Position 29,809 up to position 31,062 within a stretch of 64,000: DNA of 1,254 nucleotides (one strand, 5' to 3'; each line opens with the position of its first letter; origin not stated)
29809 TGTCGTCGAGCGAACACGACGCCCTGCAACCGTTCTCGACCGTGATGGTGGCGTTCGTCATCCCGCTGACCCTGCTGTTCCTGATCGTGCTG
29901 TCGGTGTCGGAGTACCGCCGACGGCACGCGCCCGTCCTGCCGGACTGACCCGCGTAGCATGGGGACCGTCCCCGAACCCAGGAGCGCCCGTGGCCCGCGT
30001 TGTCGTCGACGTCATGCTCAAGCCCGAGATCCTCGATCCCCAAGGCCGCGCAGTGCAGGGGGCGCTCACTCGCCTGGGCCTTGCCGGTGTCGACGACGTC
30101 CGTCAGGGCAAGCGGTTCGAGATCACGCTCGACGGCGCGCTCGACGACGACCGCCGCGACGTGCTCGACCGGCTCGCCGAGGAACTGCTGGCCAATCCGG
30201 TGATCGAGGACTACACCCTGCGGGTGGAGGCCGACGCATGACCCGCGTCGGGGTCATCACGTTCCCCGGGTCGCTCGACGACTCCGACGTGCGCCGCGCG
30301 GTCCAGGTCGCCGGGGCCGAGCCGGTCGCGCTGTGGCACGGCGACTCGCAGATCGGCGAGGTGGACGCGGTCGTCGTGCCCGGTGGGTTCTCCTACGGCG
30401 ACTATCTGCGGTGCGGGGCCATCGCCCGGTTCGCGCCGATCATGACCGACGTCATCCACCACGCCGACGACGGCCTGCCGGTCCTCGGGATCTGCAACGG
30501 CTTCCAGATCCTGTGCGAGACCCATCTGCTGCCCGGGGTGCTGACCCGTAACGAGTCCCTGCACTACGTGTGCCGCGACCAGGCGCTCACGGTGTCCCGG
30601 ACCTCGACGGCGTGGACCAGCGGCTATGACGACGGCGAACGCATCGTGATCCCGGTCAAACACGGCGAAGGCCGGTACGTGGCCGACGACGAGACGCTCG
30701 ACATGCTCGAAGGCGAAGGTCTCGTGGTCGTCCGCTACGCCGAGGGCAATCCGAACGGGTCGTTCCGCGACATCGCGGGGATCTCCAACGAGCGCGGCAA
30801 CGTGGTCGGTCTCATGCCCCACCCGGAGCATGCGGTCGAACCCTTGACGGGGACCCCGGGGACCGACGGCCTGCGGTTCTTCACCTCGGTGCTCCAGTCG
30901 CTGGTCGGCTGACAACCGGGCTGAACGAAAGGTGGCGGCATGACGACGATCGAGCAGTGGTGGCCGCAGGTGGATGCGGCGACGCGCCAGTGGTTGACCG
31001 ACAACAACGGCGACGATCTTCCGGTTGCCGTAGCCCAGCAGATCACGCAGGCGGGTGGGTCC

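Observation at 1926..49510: Two linked short repeat modules (A and B) populate intergenic DNA in at least ~25 full or partial copies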

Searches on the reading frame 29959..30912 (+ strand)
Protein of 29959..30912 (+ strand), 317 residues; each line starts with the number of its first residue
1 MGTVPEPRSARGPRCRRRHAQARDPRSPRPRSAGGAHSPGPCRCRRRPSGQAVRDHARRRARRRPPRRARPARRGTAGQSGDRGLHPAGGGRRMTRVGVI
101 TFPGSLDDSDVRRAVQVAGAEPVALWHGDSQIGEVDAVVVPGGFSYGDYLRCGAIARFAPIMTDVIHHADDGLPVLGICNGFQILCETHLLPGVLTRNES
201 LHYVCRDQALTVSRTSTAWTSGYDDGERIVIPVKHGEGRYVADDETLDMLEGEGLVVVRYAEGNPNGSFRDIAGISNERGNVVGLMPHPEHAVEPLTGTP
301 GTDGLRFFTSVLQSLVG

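Call 16: search_protein_families(library=pfam, proteins=[window:29959-30912:+])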
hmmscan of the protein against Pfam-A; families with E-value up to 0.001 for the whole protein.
window:29959-30912:+ (317 aa): 4 families
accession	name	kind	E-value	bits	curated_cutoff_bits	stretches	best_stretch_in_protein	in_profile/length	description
PF13507.12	GATase_5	-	6e-35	121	27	1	96-296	3-233/260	CobB/CobQ-like glutamine amidotransferase domain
PF07685.20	GATase_3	-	8.7e-08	32.4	27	1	127-188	31-91/196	CobB/CobQ-like glutamine amidotransferase domain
PF00117.34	GATase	-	2e-05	24.8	22.8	1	133-191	41-91/190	Glutamine amidotransferase class-I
PF01965.30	DJ-1_PfpI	-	0.00014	22.1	26.6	1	130-193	57-115/165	DJ-1/PfpI family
